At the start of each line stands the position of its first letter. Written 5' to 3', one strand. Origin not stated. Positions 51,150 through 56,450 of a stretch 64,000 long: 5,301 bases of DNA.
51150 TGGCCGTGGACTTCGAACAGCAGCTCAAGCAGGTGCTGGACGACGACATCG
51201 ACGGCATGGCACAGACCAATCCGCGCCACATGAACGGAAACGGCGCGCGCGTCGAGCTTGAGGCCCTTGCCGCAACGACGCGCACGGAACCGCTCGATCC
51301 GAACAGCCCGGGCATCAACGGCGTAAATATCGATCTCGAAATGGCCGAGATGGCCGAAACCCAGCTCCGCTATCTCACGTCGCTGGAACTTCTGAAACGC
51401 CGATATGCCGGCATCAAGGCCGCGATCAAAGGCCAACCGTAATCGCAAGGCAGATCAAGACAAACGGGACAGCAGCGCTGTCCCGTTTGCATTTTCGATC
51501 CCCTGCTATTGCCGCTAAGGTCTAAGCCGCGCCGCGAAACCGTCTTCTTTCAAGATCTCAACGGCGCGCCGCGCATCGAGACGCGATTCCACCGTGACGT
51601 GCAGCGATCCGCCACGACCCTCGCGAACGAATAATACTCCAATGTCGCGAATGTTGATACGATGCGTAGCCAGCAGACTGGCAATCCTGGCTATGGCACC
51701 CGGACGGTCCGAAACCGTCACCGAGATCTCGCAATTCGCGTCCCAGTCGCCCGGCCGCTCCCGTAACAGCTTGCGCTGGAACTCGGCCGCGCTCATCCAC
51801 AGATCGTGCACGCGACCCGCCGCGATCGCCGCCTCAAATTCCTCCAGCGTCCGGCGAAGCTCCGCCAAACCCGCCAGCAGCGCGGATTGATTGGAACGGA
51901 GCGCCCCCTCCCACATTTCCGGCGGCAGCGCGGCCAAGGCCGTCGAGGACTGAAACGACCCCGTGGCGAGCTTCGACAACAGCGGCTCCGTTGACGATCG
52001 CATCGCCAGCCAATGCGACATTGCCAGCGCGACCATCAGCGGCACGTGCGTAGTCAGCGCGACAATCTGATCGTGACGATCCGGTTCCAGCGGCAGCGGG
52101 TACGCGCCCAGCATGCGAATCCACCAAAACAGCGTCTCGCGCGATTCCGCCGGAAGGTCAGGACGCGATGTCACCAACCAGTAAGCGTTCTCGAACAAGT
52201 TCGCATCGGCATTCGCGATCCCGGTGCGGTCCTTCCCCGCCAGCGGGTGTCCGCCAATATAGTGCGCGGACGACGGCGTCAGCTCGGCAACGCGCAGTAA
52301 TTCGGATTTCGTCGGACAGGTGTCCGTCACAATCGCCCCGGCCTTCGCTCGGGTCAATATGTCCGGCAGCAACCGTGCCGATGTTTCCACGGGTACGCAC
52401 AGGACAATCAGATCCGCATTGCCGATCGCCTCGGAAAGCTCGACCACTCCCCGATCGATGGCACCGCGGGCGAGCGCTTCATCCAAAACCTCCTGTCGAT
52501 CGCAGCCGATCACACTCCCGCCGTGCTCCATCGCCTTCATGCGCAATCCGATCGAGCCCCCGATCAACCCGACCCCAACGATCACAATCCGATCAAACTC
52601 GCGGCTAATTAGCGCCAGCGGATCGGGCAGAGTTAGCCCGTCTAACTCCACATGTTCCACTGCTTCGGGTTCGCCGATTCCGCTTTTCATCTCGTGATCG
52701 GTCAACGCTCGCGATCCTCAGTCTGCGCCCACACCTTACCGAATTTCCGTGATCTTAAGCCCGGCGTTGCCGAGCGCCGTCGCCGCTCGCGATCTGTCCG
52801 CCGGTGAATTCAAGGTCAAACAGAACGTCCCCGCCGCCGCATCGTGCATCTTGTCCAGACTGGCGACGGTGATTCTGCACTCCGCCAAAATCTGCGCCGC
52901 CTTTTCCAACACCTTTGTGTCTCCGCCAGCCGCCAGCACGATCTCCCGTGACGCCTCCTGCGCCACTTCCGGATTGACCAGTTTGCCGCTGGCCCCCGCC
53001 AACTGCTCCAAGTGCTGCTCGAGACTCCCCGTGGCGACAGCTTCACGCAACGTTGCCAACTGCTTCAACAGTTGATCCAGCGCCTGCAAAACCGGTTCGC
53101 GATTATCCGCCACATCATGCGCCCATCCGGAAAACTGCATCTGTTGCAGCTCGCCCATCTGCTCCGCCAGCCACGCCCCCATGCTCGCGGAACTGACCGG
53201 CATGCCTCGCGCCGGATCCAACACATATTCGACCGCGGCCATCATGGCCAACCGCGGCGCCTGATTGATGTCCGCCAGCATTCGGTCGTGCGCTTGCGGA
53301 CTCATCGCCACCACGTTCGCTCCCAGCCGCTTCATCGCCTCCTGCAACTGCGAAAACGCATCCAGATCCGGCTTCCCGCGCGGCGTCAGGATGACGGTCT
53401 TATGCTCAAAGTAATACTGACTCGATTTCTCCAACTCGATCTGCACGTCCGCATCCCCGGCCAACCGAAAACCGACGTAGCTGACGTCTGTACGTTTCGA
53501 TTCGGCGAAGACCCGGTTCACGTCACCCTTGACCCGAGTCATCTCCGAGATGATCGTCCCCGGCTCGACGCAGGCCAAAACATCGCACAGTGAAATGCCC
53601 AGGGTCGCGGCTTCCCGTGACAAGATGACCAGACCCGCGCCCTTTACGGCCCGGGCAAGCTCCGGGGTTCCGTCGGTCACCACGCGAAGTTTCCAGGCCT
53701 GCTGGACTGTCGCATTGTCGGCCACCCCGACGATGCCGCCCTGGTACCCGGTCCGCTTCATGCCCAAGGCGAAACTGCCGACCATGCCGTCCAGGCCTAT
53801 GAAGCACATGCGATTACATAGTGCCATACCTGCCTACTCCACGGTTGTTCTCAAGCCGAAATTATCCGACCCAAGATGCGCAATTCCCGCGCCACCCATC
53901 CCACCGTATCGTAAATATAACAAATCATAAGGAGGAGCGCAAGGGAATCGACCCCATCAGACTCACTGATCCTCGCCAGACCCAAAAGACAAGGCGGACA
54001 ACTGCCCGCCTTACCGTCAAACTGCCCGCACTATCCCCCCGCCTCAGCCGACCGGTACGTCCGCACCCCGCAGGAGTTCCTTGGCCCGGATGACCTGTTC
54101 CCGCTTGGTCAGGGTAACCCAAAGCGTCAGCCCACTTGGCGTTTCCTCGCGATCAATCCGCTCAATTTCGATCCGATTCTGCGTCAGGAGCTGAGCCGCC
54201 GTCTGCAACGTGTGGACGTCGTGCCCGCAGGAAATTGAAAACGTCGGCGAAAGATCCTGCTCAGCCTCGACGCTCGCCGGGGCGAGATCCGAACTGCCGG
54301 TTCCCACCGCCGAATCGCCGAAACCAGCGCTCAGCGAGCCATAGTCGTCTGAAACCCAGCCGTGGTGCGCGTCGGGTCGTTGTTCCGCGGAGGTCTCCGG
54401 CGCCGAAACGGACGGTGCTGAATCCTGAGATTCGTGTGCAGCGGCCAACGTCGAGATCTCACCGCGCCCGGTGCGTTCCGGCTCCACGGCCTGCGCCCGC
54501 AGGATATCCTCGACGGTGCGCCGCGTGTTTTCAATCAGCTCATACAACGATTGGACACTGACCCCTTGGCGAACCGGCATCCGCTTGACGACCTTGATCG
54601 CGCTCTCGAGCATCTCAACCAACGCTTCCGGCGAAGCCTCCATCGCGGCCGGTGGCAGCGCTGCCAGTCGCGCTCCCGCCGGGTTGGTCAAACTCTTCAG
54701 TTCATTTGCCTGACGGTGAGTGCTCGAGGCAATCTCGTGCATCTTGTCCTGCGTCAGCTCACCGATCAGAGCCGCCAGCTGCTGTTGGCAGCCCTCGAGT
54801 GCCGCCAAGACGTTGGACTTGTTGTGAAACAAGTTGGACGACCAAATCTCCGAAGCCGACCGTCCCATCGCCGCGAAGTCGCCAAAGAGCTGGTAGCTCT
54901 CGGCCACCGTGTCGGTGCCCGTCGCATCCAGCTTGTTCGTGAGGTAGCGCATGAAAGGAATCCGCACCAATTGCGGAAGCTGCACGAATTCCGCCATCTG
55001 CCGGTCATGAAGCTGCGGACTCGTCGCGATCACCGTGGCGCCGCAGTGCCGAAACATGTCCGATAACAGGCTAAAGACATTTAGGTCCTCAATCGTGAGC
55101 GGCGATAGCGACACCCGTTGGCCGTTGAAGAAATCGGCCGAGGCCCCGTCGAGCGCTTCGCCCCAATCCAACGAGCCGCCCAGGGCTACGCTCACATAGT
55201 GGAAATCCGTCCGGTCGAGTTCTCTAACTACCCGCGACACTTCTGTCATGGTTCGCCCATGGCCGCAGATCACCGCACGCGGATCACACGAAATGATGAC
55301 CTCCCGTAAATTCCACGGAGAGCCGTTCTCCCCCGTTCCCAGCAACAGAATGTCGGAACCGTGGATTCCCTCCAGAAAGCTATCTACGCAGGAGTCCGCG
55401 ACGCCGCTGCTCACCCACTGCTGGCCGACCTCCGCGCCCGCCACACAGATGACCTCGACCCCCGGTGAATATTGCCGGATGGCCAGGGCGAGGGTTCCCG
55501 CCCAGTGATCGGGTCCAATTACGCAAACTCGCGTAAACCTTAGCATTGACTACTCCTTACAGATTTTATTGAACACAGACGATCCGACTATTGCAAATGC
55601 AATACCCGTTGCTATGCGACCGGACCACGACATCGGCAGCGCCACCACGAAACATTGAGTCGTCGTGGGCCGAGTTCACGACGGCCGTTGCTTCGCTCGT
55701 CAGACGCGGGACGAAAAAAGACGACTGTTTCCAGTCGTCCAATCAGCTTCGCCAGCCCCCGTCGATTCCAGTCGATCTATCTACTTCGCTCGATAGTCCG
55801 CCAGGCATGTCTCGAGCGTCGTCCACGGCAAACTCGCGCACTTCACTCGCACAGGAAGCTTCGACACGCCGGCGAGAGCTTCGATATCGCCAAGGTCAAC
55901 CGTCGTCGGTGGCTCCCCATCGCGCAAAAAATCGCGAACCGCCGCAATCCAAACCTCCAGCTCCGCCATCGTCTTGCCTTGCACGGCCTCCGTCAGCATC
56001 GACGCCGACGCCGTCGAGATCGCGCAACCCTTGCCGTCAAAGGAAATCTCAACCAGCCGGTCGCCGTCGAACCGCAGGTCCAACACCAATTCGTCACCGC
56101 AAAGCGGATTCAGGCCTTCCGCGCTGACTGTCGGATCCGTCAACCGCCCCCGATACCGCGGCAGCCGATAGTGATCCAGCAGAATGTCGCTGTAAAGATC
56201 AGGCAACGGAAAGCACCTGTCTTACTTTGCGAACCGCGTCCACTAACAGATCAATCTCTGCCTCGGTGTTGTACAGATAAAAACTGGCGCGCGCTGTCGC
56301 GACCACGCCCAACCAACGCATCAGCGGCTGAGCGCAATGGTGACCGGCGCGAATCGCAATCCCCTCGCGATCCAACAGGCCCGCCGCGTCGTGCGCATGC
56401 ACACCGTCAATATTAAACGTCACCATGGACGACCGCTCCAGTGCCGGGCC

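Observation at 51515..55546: Operon of three tandem TyrA-fold/ACT genes in which only the last keeps the NAD-binding and catalytic His motifs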

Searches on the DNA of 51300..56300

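Call 72: search_rna_families(source=window, start=51300, end=56300, threshold=evalue, max_evalue=1)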
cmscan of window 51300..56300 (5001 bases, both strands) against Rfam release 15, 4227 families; matches with E-value up to 1: 1.
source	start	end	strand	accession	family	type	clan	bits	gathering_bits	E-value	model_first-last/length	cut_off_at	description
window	51925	51956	+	RF01322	CRISPR-DR9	Gene; CRISPR;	-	23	45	0.096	1-37/37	no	CRISPR RNA direct repeat element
